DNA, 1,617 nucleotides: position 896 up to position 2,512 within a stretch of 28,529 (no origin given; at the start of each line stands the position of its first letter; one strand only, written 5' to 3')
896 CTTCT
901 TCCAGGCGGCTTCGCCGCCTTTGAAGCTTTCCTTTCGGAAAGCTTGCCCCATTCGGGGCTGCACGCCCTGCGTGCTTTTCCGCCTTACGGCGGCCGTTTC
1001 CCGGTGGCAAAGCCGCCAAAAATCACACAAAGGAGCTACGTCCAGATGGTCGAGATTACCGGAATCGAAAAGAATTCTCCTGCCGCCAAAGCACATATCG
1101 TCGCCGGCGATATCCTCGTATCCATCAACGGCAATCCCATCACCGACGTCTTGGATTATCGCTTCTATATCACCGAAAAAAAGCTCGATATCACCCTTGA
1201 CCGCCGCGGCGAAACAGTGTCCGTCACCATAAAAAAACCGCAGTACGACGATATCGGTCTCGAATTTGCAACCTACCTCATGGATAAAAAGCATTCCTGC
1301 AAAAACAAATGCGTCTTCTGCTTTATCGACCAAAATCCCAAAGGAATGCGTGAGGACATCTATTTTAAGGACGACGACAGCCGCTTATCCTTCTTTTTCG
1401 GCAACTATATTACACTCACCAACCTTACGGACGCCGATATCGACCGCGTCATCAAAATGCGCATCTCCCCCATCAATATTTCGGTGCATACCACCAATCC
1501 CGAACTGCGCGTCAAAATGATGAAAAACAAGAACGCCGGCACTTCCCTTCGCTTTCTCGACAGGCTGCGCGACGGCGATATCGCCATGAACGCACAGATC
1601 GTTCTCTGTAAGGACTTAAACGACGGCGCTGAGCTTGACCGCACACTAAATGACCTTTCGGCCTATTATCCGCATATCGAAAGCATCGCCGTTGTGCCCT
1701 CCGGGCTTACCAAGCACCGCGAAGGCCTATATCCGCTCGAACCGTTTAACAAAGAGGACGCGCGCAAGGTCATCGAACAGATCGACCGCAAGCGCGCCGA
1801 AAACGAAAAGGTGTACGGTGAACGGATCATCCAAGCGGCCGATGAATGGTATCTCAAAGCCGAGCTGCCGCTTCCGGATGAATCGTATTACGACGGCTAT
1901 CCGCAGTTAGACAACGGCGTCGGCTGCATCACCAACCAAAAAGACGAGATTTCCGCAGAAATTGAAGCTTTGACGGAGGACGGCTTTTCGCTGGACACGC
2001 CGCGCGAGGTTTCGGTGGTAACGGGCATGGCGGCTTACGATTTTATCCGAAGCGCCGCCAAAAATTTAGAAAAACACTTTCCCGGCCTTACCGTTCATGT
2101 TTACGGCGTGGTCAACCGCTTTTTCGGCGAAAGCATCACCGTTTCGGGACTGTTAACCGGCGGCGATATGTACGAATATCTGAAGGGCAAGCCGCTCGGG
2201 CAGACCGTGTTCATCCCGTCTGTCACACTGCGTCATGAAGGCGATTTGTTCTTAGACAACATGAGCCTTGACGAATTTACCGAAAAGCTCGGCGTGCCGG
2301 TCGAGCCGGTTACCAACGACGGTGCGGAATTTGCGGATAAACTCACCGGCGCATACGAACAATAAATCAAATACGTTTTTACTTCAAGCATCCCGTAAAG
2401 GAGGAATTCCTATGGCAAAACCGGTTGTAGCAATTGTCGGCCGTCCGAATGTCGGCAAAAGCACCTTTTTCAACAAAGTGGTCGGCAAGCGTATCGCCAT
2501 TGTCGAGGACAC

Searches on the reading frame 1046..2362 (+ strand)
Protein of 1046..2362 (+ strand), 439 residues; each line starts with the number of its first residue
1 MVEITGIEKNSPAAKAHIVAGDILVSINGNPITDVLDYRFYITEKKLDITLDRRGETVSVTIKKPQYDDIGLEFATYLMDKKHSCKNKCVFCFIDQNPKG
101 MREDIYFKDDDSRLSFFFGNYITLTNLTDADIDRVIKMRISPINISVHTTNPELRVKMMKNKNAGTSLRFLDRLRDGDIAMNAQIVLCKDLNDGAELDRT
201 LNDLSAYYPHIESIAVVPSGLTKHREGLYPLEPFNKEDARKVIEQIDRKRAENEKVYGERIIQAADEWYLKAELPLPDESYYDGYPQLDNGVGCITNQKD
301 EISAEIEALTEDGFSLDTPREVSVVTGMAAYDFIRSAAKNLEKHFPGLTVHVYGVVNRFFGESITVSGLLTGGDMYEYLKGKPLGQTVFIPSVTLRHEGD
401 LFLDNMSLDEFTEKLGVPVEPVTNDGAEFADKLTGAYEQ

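Call 8: find_encoding_contigs(protein=window:1046-2362:+, flank=10000, max_places=10)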
Protein window:1046-2362:+ (439 aa): no gene with exactly this product is on record in the collection.

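Call 32: find_homologous_proteins(query=window:1046-2362:+, max_evalue=1e-50)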
Query window:1046-2362:+ (439 aa): 8000 proteins with E <= 1e-50 among 8000 candidates; the best 120 are listed.
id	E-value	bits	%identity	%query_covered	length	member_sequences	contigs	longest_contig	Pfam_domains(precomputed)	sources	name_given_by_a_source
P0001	5.1e-292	986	99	100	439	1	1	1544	PF17820.8,PF19238.6,PF13180.13,PF04459.18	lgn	-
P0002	8.0e-292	985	99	100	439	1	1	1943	PF17820.8,PF19238.6,PF13180.13,PF04459.18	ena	-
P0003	3.3e-291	983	99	100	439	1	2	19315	PF17820.8,PF19238.6,PF13180.13,PF04459.18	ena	-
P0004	1.4e-289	978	98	100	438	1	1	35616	PF17820.8,PF19238.6,PF13180.13,PF04459.18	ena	-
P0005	6.0e-286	966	96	100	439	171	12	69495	PF17820.8,PF19238.6,PF13180.13,PF04459.18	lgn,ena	-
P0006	5.3e-282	953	96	100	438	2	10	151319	PF17820.8,PF19238.6,PF04459.18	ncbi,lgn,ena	-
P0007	1.5e-281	952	96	100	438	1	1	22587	PF17820.8,PF19238.6,PF04459.18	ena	-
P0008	7.0e-281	949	96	100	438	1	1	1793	PF17820.8,PF19238.6,PF04459.18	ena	-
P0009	1.6e-268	909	94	100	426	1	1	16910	PF17820.8,PF19238.6,PF04459.18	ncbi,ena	-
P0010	2.4e-263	892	89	100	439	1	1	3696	PF17820.8,PF04055.28,PF19238.6,PF04459.18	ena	-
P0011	1.2e-249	846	85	99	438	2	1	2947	PF17820.8,PF04055.28,PF19238.6,PF04459.18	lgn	-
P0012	4.0e-248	841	85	99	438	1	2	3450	PF17820.8,PF04055.28,PF19238.6,PF04459.18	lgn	-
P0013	4.4e-248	841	85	100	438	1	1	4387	PF17820.8,PF04055.28,PF19238.6,PF04459.18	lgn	-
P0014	1.8e-247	839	85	100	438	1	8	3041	PF17820.8,PF19238.6,PF04459.18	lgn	-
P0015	8.8e-247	837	84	100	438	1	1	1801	PF17820.8,PF19238.6,PF04459.18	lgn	-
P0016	1.9e-245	833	84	100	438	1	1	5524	PF17820.8,PF04055.28,PF19238.6,PF04459.18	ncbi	-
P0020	2.8e-231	786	80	100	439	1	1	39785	PF17820.8,PF04055.28,PF19238.6,PF04459.18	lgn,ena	-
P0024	5.4e-208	709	71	99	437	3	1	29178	PF17820.8,PF19238.6,PF04459.18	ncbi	-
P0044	2.5e-187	641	65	100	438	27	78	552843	PF17820.8,PF19238.6,PF00595.30,PF13180.13,PF04459.18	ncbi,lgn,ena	-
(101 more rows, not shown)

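Call 33: find_encoding_contigs(protein=P0006, flank=10000, max_places=4)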
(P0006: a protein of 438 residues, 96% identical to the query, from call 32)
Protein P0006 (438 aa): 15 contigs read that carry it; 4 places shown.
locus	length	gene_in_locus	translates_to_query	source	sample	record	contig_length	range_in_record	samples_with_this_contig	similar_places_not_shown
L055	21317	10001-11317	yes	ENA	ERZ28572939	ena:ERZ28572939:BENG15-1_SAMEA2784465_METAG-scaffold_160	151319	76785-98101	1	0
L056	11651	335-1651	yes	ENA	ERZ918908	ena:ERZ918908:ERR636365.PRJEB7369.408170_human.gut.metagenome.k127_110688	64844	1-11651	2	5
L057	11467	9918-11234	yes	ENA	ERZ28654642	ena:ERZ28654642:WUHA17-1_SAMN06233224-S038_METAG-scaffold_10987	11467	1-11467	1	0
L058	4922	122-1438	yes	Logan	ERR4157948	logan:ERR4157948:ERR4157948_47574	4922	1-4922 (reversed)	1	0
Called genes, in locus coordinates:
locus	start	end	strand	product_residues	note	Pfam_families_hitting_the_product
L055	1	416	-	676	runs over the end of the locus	PF02368:Big_2 (weak)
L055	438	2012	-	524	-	-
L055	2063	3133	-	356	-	PF02368:Big_2 (faint)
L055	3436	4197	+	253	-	PF03808:Glyco_tran_WecG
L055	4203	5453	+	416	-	PF02463:SMC_N, PF13175:AAA_15, PF13476:AAA_23, PF13304:AAA_21 (faint)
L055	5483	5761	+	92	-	-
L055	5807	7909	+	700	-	PF02518:HATPase_c, PF00204:DNA_gyraseB, PF01751:Toprim, PF00986:DNA_gyraseB_C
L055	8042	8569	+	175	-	PF02620:YceD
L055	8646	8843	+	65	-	PF01783:Ribosomal_L32p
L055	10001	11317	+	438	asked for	PF17820:PDZ_6, PF19238:Radical_SAM_2, PF04459:DUF512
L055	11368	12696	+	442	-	PF00009:GTP_EFTU (weak), PF01926:MMR_HSR1, PF02421:FeoB_N, PF04548:AIG1 (weak), PF00009:GTP_EFTU, PF01926:MMR_HSR1, PF02421:FeoB_N, PF14714:KH_dom-like, +5 more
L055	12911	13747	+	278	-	PF12849:PBP_like_2, PF01547:SBP_bac_1 (faint), PF12727:PBP_like (faint), PF13531:SBP_bac_11 (faint), PF12849:PBP_like_2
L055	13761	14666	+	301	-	PF00528:BPD_transp_1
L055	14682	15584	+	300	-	PF00528:BPD_transp_1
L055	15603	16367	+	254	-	PF02463:SMC_N (weak), PF00005:ABC_tran, PF13304:AAA_21 (weak)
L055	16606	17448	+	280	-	PF01177:Asp_Glu_race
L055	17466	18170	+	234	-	-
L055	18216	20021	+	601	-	PF00595:PDZ (weak), PF17820:PDZ_6 (weak), PF03572:Peptidase_S41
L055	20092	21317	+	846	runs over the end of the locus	PF00521:DNA_topoisoIV, PF03989:DNA_gyraseA_C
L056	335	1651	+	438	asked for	PF17820:PDZ_6, PF19238:Radical_SAM_2, PF04459:DUF512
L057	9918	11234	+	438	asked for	PF17820:PDZ_6, PF19238:Radical_SAM_2, PF04459:DUF512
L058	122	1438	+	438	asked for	PF17820:PDZ_6, PF19238:Radical_SAM_2, PF04459:DUF512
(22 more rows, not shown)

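Call 34: find_encoding_contigs(protein=P0005, flank=10000, max_places=4)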
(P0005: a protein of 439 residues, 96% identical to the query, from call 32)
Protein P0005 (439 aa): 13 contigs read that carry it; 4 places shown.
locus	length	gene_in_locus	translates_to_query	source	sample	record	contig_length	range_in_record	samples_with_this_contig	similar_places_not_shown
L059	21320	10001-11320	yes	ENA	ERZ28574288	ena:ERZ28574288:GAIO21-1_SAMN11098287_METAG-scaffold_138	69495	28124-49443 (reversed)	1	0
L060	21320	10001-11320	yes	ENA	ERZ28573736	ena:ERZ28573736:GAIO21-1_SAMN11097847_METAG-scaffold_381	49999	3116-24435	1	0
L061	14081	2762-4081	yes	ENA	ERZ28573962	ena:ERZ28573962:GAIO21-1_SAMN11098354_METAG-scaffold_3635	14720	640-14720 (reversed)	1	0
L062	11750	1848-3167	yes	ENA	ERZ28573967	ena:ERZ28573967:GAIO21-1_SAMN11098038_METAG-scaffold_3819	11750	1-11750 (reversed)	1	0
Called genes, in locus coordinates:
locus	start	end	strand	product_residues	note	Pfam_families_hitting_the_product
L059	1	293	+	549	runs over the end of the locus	PF13229:Beta_helix (faint)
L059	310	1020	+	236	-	PF01522:Polysacc_deac_1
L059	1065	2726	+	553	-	PF00749:tRNA-synt_1c, PF03950:tRNA-synt_1c_C, PF20974:tRNA-synt_1c_C2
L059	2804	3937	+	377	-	PF01979:Amidohydro_1, PF07969:Amidohydro_3 (faint)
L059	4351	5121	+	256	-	PF03808:Glyco_tran_WecG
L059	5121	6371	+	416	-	PF02463:SMC_N, PF13175:AAA_15, PF13476:AAA_23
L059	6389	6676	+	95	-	-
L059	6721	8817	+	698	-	PF02518:HATPase_c, PF00204:DNA_gyraseB, PF01751:Toprim, PF00986:DNA_gyraseB_C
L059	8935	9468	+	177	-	PF02620:YceD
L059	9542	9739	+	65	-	PF01783:Ribosomal_L32p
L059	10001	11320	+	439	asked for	PF13180:PDZ_2 (weak), PF17820:PDZ_6, PF19238:Radical_SAM_2, PF04459:DUF512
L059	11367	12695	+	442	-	PF00071:Ras (faint), PF01926:MMR_HSR1, PF02421:FeoB_N, PF04548:AIG1, PF00009:GTP_EFTU, PF01926:MMR_HSR1, PF02421:FeoB_N, PF14714:KH_dom-like, +4 more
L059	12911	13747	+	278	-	PF01547:SBP_bac_1 (faint), PF12727:PBP_like (faint), PF12849:PBP_like_2, PF13531:SBP_bac_11 (faint), PF12849:PBP_like_2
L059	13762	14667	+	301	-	PF00528:BPD_transp_1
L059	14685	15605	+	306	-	PF00528:BPD_transp_1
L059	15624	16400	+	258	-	PF02463:SMC_N (faint), PF00005:ABC_tran, PF13304:AAA_21 (faint)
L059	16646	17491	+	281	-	PF01177:Asp_Glu_race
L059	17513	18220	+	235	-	-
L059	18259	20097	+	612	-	PF17820:PDZ_6 (weak), PF03572:Peptidase_S41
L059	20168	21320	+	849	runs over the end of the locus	PF00521:DNA_topoisoIV, PF03989:DNA_gyraseA_C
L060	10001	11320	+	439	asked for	PF13180:PDZ_2 (weak), PF17820:PDZ_6, PF19238:Radical_SAM_2, PF04459:DUF512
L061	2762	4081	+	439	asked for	PF13180:PDZ_2 (weak), PF17820:PDZ_6, PF19238:Radical_SAM_2, PF04459:DUF512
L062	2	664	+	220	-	?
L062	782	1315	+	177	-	PF02620:YceD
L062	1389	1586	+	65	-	PF01783:Ribosomal_L32p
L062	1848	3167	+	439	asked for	PF13180:PDZ_2 (weak), PF17820:PDZ_6, PF19238:Radical_SAM_2, PF04459:DUF512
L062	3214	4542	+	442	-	PF00071:Ras (faint), PF01926:MMR_HSR1, PF02421:FeoB_N, PF04548:AIG1, PF00009:GTP_EFTU, PF01926:MMR_HSR1, PF02421:FeoB_N, PF14714:KH_dom-like, +4 more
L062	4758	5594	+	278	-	PF01547:SBP_bac_1 (faint), PF12727:PBP_like (faint), PF12849:PBP_like_2, PF13531:SBP_bac_11 (faint), PF12849:PBP_like_2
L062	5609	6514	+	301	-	PF00528:BPD_transp_1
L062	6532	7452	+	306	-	PF00528:BPD_transp_1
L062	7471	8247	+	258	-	PF03193:RsgA_GTPase (faint), PF02463:SMC_N (weak), PF13555:AAA_29 (faint), PF00005:ABC_tran, PF13304:AAA_21 (faint)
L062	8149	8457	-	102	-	-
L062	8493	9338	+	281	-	PF01177:Asp_Glu_race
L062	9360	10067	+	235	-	-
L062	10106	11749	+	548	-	?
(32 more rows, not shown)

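Call 35: find_encoding_contigs(protein=P0020, flank=10000, max_places=3)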
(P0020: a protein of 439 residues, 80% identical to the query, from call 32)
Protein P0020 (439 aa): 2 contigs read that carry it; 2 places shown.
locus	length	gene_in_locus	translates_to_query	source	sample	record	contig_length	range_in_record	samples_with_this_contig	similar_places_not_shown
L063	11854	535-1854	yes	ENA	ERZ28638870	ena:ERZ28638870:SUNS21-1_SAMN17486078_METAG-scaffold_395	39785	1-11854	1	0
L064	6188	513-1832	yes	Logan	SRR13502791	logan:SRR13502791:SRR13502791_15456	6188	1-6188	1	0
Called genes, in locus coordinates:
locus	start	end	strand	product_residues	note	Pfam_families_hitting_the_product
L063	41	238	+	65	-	PF01783:Ribosomal_L32p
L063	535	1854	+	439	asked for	PF17820:PDZ_6 (weak), PF19238:Radical_SAM_2, PF04055:Radical_SAM (faint), PF04459:DUF512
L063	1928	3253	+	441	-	PF00009:GTP_EFTU (weak), PF01926:MMR_HSR1, PF02421:FeoB_N, PF04548:AIG1 (weak), PF00009:GTP_EFTU, PF01926:MMR_HSR1, PF02421:FeoB_N, PF14714:KH_dom-like, +4 more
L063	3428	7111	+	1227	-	PF00580:UvrD-helicase, PF01443:Viral_helicase1 (faint), PF13245:AAA_19, PF13361:UvrD_C, PF13538:UvrD_C_2 (faint), PF12705:PDDEXK_1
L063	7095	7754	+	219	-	PF13489:Methyltransf_23, PF00891:Methyltransf_2 (weak), PF13649:Methyltransf_25, PF13847:Methyltransf_31, PF08241:Methyltransf_11, PF08242:Methyltransf_12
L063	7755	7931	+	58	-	PF13783:DUF4177 (weak)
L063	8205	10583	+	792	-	PF08531:Bac_rhamnosid_N, PF05592:Bac_rhamnosid, PF17389:Bac_rhamnosid6H, PF17390:Bac_rhamnosid_C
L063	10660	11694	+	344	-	PF01408:GFO_IDH_MocA (weak), PF02894:GFO_IDH_MocA_C, PF22725:GFO_IDH_MocA_C3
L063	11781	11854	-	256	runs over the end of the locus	PF00884:Sulfatase (faint), PF01663:Phosphodiest, PF01676:Metalloenzyme (weak)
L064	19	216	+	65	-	PF01783:Ribosomal_L32p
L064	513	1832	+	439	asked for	PF17820:PDZ_6 (weak), PF19238:Radical_SAM_2, PF04055:Radical_SAM (faint), PF04459:DUF512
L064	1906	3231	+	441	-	PF00009:GTP_EFTU (weak), PF01926:MMR_HSR1, PF02421:FeoB_N, PF04548:AIG1 (weak), PF00009:GTP_EFTU, PF01926:MMR_HSR1, PF02421:FeoB_N, PF14714:KH_dom-like, +4 more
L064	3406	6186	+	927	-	?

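Call 39: find_encoding_contigs(protein=P0004, flank=10000, max_places=3)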
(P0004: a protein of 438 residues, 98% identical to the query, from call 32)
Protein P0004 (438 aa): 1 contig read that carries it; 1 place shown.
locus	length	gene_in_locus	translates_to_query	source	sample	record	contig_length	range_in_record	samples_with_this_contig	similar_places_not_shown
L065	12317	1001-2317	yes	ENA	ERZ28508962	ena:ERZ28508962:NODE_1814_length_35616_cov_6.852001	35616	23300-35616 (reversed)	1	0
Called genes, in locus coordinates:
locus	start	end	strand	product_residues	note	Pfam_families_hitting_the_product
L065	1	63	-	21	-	?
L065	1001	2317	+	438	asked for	PF13180:PDZ_2 (weak), PF17820:PDZ_6, PF19238:Radical_SAM_2, PF04459:DUF512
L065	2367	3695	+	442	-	PF00009:GTP_EFTU (weak), PF01926:MMR_HSR1, PF02421:FeoB_N, PF04548:AIG1 (weak), PF00009:GTP_EFTU, PF01926:MMR_HSR1, PF02421:FeoB_N, PF14714:KH_dom-like, +5 more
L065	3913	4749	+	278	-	PF01547:SBP_bac_1 (faint), PF12727:PBP_like (faint), PF12849:PBP_like_2, PF13531:SBP_bac_11 (faint), PF12849:PBP_like_2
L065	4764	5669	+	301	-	PF00528:BPD_transp_1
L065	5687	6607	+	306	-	PF00528:BPD_transp_1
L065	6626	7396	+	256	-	PF02463:SMC_N (weak), PF13175:AAA_15 (faint), PF00005:ABC_tran, PF13304:AAA_21 (faint)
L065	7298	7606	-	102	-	-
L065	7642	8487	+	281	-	PF01177:Asp_Glu_race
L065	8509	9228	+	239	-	-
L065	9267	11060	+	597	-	PF17820:PDZ_6 (weak), PF03572:Peptidase_S41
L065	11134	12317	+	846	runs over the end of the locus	PF00521:DNA_topoisoIV, PF03989:DNA_gyraseA_C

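Call 40: find_encoding_contigs(protein=P0003, flank=10000, max_places=3)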
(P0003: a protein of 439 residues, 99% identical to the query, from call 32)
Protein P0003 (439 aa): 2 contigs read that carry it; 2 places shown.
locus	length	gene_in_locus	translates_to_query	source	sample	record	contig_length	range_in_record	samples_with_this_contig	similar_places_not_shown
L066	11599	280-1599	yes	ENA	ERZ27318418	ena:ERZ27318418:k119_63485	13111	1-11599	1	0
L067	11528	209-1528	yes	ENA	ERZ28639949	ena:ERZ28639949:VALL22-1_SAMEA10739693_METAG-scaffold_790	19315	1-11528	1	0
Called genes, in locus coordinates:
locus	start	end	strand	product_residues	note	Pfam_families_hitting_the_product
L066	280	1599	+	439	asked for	PF13180:PDZ_2 (weak), PF17820:PDZ_6, PF19238:Radical_SAM_2, PF04459:DUF512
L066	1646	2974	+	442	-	PF00009:GTP_EFTU (weak), PF01926:MMR_HSR1, PF02421:FeoB_N, PF04548:AIG1 (weak), PF00009:GTP_EFTU, PF01926:MMR_HSR1, PF02421:FeoB_N, PF14714:KH_dom-like, +5 more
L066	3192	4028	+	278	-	PF12849:PBP_like_2, PF01547:SBP_bac_1 (faint), PF12727:PBP_like (faint), PF12849:PBP_like_2, PF13531:SBP_bac_11 (weak)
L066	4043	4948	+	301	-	PF00528:BPD_transp_1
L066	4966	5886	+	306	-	PF00528:BPD_transp_1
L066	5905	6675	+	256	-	PF02463:SMC_N (faint), PF13175:AAA_15 (faint), PF00005:ABC_tran, PF13304:AAA_21 (faint)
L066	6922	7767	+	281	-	PF01177:Asp_Glu_race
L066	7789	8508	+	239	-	-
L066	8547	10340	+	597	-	PF17820:PDZ_6 (weak), PF03572:Peptidase_S41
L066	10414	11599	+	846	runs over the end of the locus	PF00521:DNA_topoisoIV, PF03989:DNA_gyraseA_C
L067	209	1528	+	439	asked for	PF13180:PDZ_2 (weak), PF17820:PDZ_6, PF19238:Radical_SAM_2, PF04459:DUF512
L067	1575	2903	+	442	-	PF00009:GTP_EFTU (weak), PF01926:MMR_HSR1, PF02421:FeoB_N, PF04548:AIG1 (weak), PF00009:GTP_EFTU, PF01926:MMR_HSR1, PF02421:FeoB_N, PF14714:KH_dom-like, +5 more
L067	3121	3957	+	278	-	PF12849:PBP_like_2, PF01547:SBP_bac_1 (faint), PF12727:PBP_like (faint), PF12849:PBP_like_2, PF13531:SBP_bac_11 (weak)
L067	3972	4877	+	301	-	PF00528:BPD_transp_1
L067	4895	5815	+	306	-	PF00528:BPD_transp_1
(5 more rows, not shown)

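Call 73: list_cluster_members(proteins=[P0006, P0009, P0016, P0024, P0044])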
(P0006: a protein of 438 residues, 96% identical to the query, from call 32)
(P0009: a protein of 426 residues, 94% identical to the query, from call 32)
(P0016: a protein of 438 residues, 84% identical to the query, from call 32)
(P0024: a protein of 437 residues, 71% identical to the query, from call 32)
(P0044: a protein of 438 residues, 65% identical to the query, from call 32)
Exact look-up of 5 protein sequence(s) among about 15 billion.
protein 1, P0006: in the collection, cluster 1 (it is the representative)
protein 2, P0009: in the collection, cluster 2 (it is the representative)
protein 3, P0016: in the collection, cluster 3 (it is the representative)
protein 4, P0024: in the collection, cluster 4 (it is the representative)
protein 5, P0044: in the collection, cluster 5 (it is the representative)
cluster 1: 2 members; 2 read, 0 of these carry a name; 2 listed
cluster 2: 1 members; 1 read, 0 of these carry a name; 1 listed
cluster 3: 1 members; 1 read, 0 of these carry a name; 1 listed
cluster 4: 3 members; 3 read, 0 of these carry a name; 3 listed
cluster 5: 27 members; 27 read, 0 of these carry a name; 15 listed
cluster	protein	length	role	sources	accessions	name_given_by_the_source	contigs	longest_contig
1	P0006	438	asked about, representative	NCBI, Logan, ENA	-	-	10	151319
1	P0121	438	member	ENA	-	-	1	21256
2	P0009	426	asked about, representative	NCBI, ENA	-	-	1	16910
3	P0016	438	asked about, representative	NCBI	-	-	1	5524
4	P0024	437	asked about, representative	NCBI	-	-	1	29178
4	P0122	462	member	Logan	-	-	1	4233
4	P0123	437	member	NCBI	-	-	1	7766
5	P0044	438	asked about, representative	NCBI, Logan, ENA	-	-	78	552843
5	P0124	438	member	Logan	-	-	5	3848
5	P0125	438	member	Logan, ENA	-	-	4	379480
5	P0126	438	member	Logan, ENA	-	-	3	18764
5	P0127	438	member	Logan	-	-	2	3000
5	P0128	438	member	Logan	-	-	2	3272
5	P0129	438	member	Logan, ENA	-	-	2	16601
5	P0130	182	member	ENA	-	-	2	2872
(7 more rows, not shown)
